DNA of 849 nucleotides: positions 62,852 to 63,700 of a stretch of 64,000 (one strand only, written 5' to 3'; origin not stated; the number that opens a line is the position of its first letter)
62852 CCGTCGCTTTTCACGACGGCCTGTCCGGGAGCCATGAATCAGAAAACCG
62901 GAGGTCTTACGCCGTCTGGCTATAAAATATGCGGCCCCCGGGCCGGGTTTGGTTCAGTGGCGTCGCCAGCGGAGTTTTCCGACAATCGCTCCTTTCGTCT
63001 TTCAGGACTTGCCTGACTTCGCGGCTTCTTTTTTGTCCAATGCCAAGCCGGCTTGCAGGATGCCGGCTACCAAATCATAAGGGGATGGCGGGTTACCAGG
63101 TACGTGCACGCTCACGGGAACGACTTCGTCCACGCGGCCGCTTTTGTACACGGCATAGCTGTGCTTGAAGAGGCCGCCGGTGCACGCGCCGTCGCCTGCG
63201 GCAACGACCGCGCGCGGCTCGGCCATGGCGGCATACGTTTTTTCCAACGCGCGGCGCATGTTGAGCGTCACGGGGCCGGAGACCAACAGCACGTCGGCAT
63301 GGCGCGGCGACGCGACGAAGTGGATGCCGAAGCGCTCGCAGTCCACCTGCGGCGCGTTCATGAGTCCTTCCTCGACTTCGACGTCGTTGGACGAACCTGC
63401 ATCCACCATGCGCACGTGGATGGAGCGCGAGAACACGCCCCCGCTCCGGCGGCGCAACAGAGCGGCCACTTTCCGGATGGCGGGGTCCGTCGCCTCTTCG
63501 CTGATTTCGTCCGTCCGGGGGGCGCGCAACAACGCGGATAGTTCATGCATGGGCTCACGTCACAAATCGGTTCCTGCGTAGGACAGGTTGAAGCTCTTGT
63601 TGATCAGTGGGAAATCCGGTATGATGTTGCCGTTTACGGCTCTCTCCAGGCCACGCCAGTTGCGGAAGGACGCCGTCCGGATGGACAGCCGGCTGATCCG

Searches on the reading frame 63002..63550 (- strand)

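Call 76: search_protein_families(library=pfam, proteins=[window:63002-63550:-], max_evalue=0.001)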
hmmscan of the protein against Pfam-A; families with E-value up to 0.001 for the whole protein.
window:63002-63550:- (182 aa): 1 family
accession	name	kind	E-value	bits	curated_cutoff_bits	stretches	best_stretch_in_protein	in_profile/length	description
PF01058.29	Oxidored_q6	-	1.1e-22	80.6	27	1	68-166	15-127/128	NADH ubiquinone oxidoreductase, 20 Kd subunit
